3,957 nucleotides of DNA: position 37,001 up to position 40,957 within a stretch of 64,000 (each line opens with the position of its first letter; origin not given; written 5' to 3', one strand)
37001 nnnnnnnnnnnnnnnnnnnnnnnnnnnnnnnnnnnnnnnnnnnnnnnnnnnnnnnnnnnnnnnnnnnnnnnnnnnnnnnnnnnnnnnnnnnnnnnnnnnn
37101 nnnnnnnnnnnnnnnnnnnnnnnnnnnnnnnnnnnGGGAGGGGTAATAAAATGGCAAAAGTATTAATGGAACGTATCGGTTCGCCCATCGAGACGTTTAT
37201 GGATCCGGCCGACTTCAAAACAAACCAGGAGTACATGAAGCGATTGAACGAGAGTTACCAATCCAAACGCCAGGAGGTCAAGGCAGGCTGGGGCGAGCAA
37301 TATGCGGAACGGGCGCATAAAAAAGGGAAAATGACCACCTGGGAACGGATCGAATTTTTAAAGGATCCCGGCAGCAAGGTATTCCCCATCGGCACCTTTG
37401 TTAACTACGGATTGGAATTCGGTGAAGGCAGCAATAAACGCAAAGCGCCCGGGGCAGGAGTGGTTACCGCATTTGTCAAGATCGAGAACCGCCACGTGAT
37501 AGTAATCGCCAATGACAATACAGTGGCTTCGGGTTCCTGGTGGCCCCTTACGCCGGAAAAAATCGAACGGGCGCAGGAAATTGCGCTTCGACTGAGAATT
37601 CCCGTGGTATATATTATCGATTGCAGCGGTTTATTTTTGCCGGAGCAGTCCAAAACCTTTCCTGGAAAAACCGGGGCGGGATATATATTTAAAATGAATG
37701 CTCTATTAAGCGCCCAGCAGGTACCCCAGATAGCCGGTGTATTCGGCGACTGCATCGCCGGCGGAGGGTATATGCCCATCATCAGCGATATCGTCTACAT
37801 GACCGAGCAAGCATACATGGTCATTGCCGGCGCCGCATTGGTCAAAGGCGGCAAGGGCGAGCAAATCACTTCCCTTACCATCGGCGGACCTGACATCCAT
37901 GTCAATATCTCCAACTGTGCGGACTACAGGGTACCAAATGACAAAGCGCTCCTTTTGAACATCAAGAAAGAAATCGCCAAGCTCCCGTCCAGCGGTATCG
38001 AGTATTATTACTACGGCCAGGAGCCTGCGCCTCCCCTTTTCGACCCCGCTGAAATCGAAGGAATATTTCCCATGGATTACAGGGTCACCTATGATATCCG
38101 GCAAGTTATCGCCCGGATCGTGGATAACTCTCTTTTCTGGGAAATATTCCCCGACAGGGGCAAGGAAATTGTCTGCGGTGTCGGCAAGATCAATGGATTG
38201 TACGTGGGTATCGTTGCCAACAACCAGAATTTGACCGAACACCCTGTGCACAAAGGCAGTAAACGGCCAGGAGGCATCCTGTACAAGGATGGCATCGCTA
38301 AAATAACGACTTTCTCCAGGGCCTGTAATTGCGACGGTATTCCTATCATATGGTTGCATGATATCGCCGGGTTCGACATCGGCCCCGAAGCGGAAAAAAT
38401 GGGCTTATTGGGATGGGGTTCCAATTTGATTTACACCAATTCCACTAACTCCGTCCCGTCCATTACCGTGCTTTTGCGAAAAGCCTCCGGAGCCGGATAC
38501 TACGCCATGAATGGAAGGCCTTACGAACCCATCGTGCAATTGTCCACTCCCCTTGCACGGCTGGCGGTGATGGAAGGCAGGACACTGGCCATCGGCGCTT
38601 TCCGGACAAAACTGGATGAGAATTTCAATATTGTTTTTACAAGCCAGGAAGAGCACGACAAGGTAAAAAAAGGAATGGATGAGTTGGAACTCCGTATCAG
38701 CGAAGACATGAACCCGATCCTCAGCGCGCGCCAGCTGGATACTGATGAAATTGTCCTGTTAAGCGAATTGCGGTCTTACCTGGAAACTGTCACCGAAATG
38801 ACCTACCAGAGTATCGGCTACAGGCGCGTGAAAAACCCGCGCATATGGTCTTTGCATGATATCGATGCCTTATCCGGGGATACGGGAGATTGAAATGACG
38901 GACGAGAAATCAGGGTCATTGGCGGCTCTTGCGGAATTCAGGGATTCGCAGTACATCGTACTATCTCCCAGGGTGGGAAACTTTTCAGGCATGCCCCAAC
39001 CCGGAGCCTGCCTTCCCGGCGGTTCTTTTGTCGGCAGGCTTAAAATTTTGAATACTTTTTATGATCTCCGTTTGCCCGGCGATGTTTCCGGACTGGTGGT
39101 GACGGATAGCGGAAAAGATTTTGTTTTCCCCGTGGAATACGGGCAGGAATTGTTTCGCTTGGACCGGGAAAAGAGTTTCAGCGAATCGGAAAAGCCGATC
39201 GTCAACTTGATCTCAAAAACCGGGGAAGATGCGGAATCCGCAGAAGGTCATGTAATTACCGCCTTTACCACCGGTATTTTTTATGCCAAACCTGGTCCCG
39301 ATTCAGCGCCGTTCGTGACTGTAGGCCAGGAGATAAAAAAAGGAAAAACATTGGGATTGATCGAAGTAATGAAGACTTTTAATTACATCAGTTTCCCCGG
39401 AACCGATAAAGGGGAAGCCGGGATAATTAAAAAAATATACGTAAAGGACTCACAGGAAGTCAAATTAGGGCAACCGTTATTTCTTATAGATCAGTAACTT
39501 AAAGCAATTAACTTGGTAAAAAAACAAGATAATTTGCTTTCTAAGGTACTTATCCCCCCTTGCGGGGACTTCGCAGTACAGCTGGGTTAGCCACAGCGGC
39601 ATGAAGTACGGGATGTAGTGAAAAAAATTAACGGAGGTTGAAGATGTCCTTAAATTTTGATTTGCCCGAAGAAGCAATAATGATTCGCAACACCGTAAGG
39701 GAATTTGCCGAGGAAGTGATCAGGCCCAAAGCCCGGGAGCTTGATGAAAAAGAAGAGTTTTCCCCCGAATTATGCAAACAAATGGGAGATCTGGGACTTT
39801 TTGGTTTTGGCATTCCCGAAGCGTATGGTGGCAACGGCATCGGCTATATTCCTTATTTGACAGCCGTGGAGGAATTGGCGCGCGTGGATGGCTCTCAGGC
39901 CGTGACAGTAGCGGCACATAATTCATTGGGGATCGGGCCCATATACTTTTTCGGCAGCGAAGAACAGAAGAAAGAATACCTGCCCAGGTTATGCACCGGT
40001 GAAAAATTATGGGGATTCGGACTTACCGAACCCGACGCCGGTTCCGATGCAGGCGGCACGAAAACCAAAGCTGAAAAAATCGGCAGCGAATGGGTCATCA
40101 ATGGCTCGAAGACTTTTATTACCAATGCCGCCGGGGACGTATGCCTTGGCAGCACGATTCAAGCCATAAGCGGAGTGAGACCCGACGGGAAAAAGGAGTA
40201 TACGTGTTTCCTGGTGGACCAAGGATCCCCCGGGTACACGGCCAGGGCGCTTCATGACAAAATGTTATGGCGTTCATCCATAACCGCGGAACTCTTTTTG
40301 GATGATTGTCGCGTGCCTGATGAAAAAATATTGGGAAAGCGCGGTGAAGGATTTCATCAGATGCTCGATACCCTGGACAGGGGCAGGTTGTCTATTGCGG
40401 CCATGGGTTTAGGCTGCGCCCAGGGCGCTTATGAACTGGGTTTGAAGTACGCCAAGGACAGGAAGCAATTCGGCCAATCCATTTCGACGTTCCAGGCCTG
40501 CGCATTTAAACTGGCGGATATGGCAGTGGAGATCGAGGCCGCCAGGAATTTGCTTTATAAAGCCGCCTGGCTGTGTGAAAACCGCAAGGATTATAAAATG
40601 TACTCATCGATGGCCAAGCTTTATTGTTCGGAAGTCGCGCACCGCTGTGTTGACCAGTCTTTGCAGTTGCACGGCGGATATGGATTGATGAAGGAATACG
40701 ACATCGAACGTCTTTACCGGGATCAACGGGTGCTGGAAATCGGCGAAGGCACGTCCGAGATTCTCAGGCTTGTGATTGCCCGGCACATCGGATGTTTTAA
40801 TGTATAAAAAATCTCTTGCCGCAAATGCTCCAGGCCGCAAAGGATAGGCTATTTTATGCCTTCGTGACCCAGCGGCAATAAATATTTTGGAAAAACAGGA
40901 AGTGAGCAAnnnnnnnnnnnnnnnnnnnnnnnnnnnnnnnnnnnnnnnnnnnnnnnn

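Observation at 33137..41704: Archaeal HMG-CoA synthase/thiolase/DUF35 triad heading a leucine-catabolism-like operon that lacks HMG-CoA lyase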

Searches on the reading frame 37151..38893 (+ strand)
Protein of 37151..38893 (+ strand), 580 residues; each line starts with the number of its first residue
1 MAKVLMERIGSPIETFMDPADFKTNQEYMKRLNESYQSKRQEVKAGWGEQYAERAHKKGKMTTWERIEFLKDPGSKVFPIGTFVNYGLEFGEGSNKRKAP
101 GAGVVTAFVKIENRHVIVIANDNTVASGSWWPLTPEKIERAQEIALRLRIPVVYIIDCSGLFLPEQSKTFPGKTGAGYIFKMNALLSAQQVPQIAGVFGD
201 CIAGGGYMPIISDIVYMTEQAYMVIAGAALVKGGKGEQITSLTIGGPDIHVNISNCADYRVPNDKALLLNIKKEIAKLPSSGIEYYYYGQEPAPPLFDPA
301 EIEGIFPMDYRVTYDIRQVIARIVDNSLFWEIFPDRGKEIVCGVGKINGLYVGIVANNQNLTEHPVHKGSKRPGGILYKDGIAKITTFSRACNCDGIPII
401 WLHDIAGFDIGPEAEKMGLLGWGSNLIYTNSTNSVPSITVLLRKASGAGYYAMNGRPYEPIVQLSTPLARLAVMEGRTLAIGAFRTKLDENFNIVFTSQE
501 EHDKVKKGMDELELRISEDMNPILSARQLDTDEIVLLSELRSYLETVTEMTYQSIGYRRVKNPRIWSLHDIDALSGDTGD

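Call 3: search_protein_families(library=pfam, proteins=[window:37151-38893:+])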
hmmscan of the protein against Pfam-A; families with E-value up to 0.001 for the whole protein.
window:37151-38893:+ (580 aa): 2 families
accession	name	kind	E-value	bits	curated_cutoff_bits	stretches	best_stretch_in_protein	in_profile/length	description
PF01039.27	Carboxyl_trans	-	5.7e-101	339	22.3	1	55-554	2-481/493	Carboxyl transferase domain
PF03255.19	ACCA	-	4.8e-06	26.4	23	0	132-226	130-222/310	Acetyl co-enzyme A carboxylase carboxyltransferase-like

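Call 4: search_protein_families(library=ncbifam, proteins=[window:37151-38893:+])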
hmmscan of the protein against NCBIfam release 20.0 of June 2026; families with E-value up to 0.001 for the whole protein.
window:37151-38893:+ (580 aa): 4 families
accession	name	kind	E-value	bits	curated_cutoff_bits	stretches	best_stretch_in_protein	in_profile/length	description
TIGR01117.1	mmdA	subfamily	8.9e-80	268.9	998.8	1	34-494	4-448/512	methylmalonyl-CoA decarboxylase subunit alpha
NF041504.1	AccA_sub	subfamily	4.2e-09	36.2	300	0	127-225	72-168/257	carboxyltransferase subunit alpha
NF004344.0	PRK05724.1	equivalog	3.6e-05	23.2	357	0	137-226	139-226/319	acetyl-CoA carboxylase carboxyltransferase subunit alpha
TIGR00513.1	accA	equivalog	5.9e-05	22.6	319.3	0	330-441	84-196/321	acetyl-CoA carboxylase carboxyl transferase subunit alpha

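Call 19: search_solved_structures(query=window:37151-38893:+, max_evalue=1e-10)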
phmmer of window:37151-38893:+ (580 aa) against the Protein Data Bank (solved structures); distinct sequences matched with E-value up to 1e-10: 46.
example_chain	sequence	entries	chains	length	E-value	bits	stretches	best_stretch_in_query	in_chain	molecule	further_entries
1pix_A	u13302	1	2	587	4.3e-75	256.8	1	11-554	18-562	Glutaconyl-CoA decarboxylase A subunit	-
9tps_A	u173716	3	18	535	4.5e-74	253.4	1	19-480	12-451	Propionyl CoA carboxylase beta subunit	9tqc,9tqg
4q0g_A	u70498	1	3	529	1.5e-73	251.7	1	32-538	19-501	Probable acetyl-/propionyl-CoA carboxylase (Beta subunit) AccD1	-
3gf3_A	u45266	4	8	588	2.2e-73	251.2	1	33-554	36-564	Glutaconyl-CoA decarboxylase subunit A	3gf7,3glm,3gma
8j4z_J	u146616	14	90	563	3.6e-72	247.1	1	19-489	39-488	Methylcrotonoyl-CoA carboxylase beta chain, mitochondrial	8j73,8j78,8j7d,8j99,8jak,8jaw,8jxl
9yx0_G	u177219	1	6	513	4.1e-71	243.6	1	36-480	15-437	Carboxyl transferase domain protein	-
3u9r_B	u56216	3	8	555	5.7e-71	243.2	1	20-486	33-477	Methylcrotonyl-CoA carboxylase, beta-subunit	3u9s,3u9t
8rth_B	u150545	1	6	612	6.2e-70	239.7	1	20-491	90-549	methylcrotonoyl-CoA carboxylase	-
8f41_B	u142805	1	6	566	1.7e-66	228.4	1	57-482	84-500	3-methylcrotonyl-CoA carboxylase, beta-subunit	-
8f3d_A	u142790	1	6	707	3.9e-66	227.2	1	57-482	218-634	3-methylcrotonyl-CoA carboxylase beta-subunit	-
1vrg_A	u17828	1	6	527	1.2e-64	222.3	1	36-561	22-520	propionyl-CoA carboxylase, beta subunit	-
6ybq_A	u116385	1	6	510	4.5e-61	210.5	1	29-504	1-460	Propionyl-CoA carboxylase beta chain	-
6ybp_A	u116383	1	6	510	5.1e-61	210.3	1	29-504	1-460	Propionyl-CoA carboxylase beta chain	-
8pn8_A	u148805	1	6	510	6.2e-61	210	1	29-504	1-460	Propionyl-CoA carboxylase beta chain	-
8pn7_A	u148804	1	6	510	5.7e-60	206.9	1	29-504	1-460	Propionyl-CoA carboxylase beta chain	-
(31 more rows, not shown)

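Call 70: find_homologous_proteins(query=window:37151-38893:+, max_evalue=1e-50)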
Query window:37151-38893:+ (580 aa): 7877 proteins with E <= 1e-50 among 8000 candidates; the best 120 are listed.
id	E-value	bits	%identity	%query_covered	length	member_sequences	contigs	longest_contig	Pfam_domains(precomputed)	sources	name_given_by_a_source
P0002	0.0e+0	1302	97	100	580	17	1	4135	PF01039.28,PF03255.20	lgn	-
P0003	0.0e+0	1175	85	100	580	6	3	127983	PF01039.28,PF03255.20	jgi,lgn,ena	-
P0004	0.0e+0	1173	86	100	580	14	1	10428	PF01039.28,PF03255.20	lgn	-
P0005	0.0e+0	1170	84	99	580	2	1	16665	PF01039.28,PF03255.20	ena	-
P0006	0.0e+0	1163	84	100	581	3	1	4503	PF01039.28,PF03255.20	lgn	-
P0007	0.0e+0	1162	84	100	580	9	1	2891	PF01039.28,PF03255.20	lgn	-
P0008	0.0e+0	1158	84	100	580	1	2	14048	PF01039.28,PF03255.20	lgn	-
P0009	0.0e+0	1157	84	100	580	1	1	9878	PF01039.28,PF03255.20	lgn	-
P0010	0.0e+0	1156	84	100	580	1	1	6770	PF01039.28,PF03255.20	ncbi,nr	ncbi:MAG: propionyl-CoA carboxylase [bacterium]|nr:propionyl-CoA carboxylase [bacterium]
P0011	0.0e+0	1156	84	100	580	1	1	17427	PF01039.28,PF03255.20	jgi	jgi:3-methylcrotonyl-CoA carboxylase beta subunit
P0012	0.0e+0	1153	84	100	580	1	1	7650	PF01039.28,PF03255.20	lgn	-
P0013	0.0e+0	1149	82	99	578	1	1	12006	PF01039.28,PF03255.20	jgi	jgi:acetyl-CoA carboxylase carboxyltransferase component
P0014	0.0e+0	1146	84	99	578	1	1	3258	PF01039.28,PF03255.20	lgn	-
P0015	0.0e+0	1145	84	99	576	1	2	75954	PF01039.28,PF03255.20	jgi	jgi:acetyl-CoA carboxylase carboxyltransferase component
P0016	0.0e+0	1144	83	100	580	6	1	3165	PF01039.28,PF03255.20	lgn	-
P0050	0.0e+0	1063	78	99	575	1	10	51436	PF01039.28,PF03255.20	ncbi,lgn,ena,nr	ncbi:propionyl-CoA carboxylase [candidate division KSB1 bacterium]|nr:propionyl-CoA carboxylase [can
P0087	0.0e+0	1023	74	99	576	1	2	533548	PF01039.28,PF03255.20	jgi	-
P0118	1.5e-283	960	69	99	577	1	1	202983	PF01039.28,PF03255.20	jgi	-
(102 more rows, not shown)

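Call 71: find_encoding_contigs(protein=P0087, flank=9000, max_places=1)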
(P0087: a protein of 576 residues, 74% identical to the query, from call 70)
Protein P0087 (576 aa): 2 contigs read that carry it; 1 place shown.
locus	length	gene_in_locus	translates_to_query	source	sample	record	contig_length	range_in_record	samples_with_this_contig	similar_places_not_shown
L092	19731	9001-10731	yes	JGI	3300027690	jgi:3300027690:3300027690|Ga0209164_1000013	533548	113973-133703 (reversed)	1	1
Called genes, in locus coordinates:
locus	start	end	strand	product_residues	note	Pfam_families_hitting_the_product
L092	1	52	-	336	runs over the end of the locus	-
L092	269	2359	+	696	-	PF20094:GWxTD_dom, PF13428:TPR_14 (faint), PF13432:TPR_16 (faint), PF14559:TPR_19 (weak)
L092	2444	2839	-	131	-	PF12172:zf-ChsH2, PF01796:OB_ChsH2_C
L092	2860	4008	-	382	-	PF00108:Thiolase_N, PF00109:ketoacyl-synt (weak), PF22691:Thiolase_C_1, PF02803:Thiolase_C (weak)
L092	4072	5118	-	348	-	PF08541:ACP_syn_III_C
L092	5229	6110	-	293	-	PF02629:CoA_binding, PF13380:CoA_binding_2 (weak), PF13607:Succ_CoA_lig, PF00549:Ligase_CoA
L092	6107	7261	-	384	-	PF08442:ATP-grasp_2, PF13549:ATP-grasp_5, PF24948:Citrate_synth_N, PF00549:Ligase_CoA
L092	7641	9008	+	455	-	PF00289:Biotin_carb_N, PF02786:CPSase_L_D2, PF07478:Dala_Dala_lig_C, PF02785:Biotin_carb_C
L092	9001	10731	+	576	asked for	PF01039:Carboxyl_trans, PF03255:ACCA (faint)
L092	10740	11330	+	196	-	PF00364:Biotin_lipoyl, PF25984:BSH_YknX (faint)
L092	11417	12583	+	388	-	PF02771:Acyl-CoA_dh_N, PF02770:Acyl-CoA_dh_M, PF00441:Acyl-CoA_dh_1, PF08028:Acyl-CoA_dh_2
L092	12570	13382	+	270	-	PF00378:ECH_1, PF16113:ECH_2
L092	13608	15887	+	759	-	PF19838:LptD_2 (weak)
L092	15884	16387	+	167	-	PF01288:HPPK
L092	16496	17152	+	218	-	PF01712:dNK, PF13238:AAA_18 (weak), PF13671:AAA_33 (faint), PF02223:Thymidylate_kin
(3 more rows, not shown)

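Call 72: find_encoding_contigs(protein=P0050, flank=9000, max_places=1)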
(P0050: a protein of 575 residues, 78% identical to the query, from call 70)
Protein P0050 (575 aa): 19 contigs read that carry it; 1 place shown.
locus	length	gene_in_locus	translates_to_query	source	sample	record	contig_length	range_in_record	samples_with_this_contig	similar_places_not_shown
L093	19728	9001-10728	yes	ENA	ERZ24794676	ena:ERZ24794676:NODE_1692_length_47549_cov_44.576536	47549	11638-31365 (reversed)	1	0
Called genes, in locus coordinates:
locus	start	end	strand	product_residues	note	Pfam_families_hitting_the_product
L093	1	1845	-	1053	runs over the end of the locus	PF07669:Eco57I, PF12950:TaqI_C (weak)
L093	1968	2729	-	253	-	PF12833:HTH_18, PF00165:HTH_AraC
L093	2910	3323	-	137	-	-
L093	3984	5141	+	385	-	PF00108:Thiolase_N, PF00109:ketoacyl-synt (weak), PF22691:Thiolase_C_1, PF02803:Thiolase_C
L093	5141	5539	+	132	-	PF12172:zf-ChsH2, PF01796:OB_ChsH2_C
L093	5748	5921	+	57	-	PF15919:HicB_lk_antitox, PF21748:UPF0150 (weak)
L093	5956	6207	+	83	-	-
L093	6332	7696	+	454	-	PF00289:Biotin_carb_N, PF02786:CPSase_L_D2, PF07478:Dala_Dala_lig_C, PF02785:Biotin_carb_C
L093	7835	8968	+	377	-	PF13784:Fic_N, PF02661:Fic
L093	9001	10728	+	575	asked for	PF03255:ACCA (faint), PF01039:Carboxyl_trans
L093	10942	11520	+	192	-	PF00364:Biotin_lipoyl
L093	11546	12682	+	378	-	PF17170:DUF5128, PF01436:NHL (weak)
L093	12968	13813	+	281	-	PF02498:Bro-N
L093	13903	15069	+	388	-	PF02771:Acyl-CoA_dh_N, PF02770:Acyl-CoA_dh_M, PF00441:Acyl-CoA_dh_1, PF22924:ACOX_C_alpha1 (faint), PF08028:Acyl-CoA_dh_2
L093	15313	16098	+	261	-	PF00378:ECH_1, PF16113:ECH_2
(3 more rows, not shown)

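Call 73: find_encoding_contigs(protein=P0118, flank=9000, max_places=1)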
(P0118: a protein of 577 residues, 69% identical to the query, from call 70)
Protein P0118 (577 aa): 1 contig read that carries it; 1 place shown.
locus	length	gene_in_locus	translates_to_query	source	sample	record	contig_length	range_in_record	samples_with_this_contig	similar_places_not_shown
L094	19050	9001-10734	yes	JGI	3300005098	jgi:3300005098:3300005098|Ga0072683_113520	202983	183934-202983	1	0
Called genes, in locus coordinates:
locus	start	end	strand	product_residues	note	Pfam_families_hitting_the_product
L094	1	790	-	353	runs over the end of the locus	PF13584:BatD (weak)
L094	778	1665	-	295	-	PF05762:VWA_CoxE (weak), PF01882:DUF58, PF00092:VWA (weak), PF13519:VWA_2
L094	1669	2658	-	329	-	PF20030:bpMoxR, PF00158:Sigma54_activat (faint), PF07726:AAA_3, PF07728:AAA_5, PF17863:AAA_lid_2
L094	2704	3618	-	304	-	PF00850:Hist_deacetyl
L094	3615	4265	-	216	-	PF01810:LysE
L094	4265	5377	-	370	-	PF04055:Radical_SAM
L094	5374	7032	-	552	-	PF03109:ABC1, PF27536:UbiB_helical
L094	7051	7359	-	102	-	-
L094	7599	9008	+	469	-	PF00289:Biotin_carb_N, PF02786:CPSase_L_D2, PF02222:ATP-grasp, PF07478:Dala_Dala_lig_C, PF02785:Biotin_carb_C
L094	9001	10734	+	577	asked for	PF01039:Carboxyl_trans, PF03255:ACCA (faint)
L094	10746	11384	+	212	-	PF00364:Biotin_lipoyl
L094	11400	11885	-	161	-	PF01980:TrmO_N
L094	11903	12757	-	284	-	PF02775:TPP_enzyme_C, PF12367:PFO_beta_C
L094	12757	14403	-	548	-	PF01558:POR, PF02776:TPP_enzyme_N (weak), PF01855:POR_N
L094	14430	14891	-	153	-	PF08534:Redoxin, PF00578:AhpC-TSA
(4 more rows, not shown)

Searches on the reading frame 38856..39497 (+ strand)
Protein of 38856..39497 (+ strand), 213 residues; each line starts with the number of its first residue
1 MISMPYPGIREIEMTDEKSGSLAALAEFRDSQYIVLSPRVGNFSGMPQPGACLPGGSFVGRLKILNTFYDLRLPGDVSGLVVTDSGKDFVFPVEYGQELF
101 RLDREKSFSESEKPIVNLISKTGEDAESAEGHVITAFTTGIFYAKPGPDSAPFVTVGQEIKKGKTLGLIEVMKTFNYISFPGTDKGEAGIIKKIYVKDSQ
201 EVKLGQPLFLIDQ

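Call 3: search_protein_families(library=pfam, proteins=[window:38856-39497:+])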
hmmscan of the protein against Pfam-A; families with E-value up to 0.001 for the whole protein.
window:38856-39497:+ (213 aa): 2 families
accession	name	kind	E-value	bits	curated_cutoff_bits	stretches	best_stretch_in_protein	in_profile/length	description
PF00364.28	Biotin_lipoyl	-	1.9e-09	37.6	22.1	1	140-211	9-73/73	Biotin-requiring enzyme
PF13533.13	Biotin_lipoyl_2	-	1.9e-05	24.8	29.8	0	188-212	8-32/32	Biotin-lipoyl like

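Call 4: search_protein_families(library=ncbifam, proteins=[window:38856-39497:+])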
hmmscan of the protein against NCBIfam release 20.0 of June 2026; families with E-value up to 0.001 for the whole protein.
window:38856-39497:+ (213 aa): 5 families
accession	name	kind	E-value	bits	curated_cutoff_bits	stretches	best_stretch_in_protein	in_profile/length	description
TIGR00531.1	BCCP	equivalog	6.6e-21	75.4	115.2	1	126-212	74-155/156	acetyl-CoA carboxylase biotin carboxyl carrier protein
NF005457.0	PRK07051.1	equivalog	3.4e-20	72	87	1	132-212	4-79/80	acetyl-CoA carboxylase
NF006761.0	PRK09282.1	domain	6e-08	31.6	402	1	110-212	501-590/591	pyruvate carboxylase subunit B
NF004173.0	PRK05641.1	equivalog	6.6e-07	30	199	1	153-209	99-150/153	putative acetyl-CoA carboxylase biotin carboxyl carrier protein subunit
TIGR01730.1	RND_mfp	subfamily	0.00082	18.4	94.9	0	187-213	33-59/322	efflux RND transporter periplasmic adaptor subunit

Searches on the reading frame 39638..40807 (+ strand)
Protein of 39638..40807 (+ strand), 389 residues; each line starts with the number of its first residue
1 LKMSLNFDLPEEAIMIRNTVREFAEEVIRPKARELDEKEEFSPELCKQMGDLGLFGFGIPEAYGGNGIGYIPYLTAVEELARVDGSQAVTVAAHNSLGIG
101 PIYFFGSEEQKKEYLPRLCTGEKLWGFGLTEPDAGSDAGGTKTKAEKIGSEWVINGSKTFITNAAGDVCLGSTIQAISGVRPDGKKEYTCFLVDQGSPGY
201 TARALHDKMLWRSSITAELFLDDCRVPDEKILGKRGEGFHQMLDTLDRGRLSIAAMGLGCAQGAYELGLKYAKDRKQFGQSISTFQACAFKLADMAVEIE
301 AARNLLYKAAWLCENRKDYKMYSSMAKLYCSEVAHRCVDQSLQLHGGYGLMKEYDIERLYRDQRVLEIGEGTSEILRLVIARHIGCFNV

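Call 3: search_protein_families(library=pfam, proteins=[window:39638-40807:+])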
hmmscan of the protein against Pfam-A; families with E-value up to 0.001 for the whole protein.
window:39638-40807:+ (389 aa): 5 families
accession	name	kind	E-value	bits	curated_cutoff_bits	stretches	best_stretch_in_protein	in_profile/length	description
PF00441.29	Acyl-CoA_dh_1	-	1.9e-52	177.8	22.4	1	236-384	1-149/150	Acyl-CoA dehydrogenase, C-terminal domain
PF02771.21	Acyl-CoA_dh_N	-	7.9e-39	133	22.9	1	11-122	2-113/113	Acyl-CoA dehydrogenase, N-terminal domain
PF08028.16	Acyl-CoA_dh_2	-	1.7e-20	74.1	22.7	1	252-368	2-128/134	Acyl-CoA dehydrogenase, C-terminal domain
PF02770.24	Acyl-CoA_dh_M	-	7e-18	65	33.3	1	127-224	2-97/97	Acyl-CoA dehydrogenase, middle domain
PF22924.1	ACOX_C_alpha1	-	7.4e-06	26.3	27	1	270-383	50-167/169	Acyl-CoA oxidase, C-alpha1 domain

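Call 4: search_protein_families(library=ncbifam, proteins=[window:39638-40807:+])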
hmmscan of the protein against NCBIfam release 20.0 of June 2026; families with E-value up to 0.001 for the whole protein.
window:39638-40807:+ (389 aa): 23 families
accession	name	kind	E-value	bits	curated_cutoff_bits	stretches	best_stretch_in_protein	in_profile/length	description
NF042972.1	AcrlCoAredClosAcrC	equivalog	1.2e-111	373.1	640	1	6-384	2-376/378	acryloyl-CoA reductase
NF058590.1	AcCoDHFadEBacil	equivalog_domain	5.5e-92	309.2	600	2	8-316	20-323/586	acyl-CoA dehydrogenase FadE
NF045552.1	GlutCoADH_Des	equivalog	2.1e-88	297.1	470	1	6-382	2-377/387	glutaryl-CoA dehydrogenase Acd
NF043006.1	CyhCrbnylCoADH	equivalog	9e-80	268.5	650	1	11-384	6-375/380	cyclohexane-1-carbonyl-CoA dehydrogenase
NF008997.0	PRK12341.1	equivalog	8.5e-75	252.2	537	1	6-384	2-376/382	acyl-CoA dehydrogenase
NF042439.1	SulpropCoADesulf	equivalog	1.1e-72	244.9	600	1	18-384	2-370/379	3-sulfinopropanoyl-CoA desulfinase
NF045652.1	ProlPCPDhRedW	equivalog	7.7e-69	232.3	650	1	14-385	5-374/376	L-prolyl-[peptidyl-carrier protein] dehydrogenase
NF002885.1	PRK03354.1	equivalog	3.6e-65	220.4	540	1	6-383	2-372/378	crotonobetainyl-CoA dehydrogenase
NF053553.1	prodigi_MBC_PigA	equivalog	1.1e-64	219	500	1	6-385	2-380/381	prodigiosin MBC biosynthesis dehydrogenase PigA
TIGR03207.1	cyc_hxne_CoA_dh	equivalog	2.3e-60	204.3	575.35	1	11-383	3-370/372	cyclohexanecarboxyl-CoA dehydrogenase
NF052270.1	Staph_DH_FadE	equivalog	5.4e-54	183.5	600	1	8-384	20-393/400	acyl-CoA dehydrogenase FadE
NF007000.1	PRK09463.1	subfamily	1.5e-35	122.8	600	1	37-352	70-400/726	acyl-CoA dehydrogenase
NF009586.0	PRK13026.1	subfamily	1.7e-33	115.9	608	1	36-351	104-434/777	acyl-CoA dehydrogenase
TIGR03203.1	pimD_small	equivalog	7.6e-29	100.9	652.7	1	6-371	1-363/378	pimeloyl-CoA dehydrogenase small subunit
TIGR03204.1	pimC_large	equivalog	3.1e-27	95.5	623.85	1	11-302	6-294/395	pimeloyl-CoA dehydrogenase large subunit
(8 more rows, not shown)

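Call 21: search_solved_structures(query=window:39638-40807:+, max_evalue=1e-40)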
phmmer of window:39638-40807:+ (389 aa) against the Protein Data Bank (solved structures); distinct sequences matched with E-value up to 1e-40: 70 (the best 60 are shown).
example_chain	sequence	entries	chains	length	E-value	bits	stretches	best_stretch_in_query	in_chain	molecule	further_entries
7szv_A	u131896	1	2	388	9.7e-107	360.4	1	9-385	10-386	Acyl-CoA dehydrogenase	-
5ol2_C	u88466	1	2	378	3.1e-102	345.5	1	15-381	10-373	Acyl-CoA dehydrogenase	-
4l1f_A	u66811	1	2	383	4e-95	322.1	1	6-383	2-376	Acyl-CoA dehydrogenase domain protein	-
9w60_A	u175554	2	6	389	8e-94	317.9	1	6-381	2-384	Butyryl CoA dehydrogenase apo protein | Butyryl CoA Dehydrogenase with FAD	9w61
5lnx_A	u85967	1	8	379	2.3e-93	316.4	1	10-384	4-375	Acyl-CoA dehydrogenase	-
1jqi_A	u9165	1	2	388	7.5e-91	308.1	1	7-384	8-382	short chain acyl-CoA dehydrogenase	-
6fah_C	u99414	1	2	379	4.7e-90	305.5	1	11-381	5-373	Caffeyl-CoA reductase-Etf complex subunit CarC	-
1ws9_A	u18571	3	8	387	5.3e-89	302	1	7-384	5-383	acyl-CoA dehydrogenase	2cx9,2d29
2vig_A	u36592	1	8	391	2.8e-88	299.6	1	7-384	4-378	SHORT-CHAIN SPECIFIC ACYL-COA DEHYDROGENASE,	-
7y0a_A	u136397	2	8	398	4.7e-88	298.9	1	7-384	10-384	Short-chain specific acyl-CoA dehydrogenase, mitochondrial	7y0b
8sgs_A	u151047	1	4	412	5.4e-88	298.7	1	7-384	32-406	Short-chain specific acyl-CoA dehydrogenase, mitochondrial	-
4u83_A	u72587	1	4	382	1.4e-85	290.7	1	14-383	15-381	Acyl-CoA dehydrogenase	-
4m9a_A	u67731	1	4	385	1.5e-85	290.6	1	11-383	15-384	Acyl-CoA dehydrogenase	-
4n5f_A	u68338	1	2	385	1.4e-84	287.4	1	11-383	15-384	Putative acyl-CoA dehydrogenase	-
1ukw_A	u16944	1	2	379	5.9e-83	282.1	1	6-384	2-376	acyl-CoA dehydrogenase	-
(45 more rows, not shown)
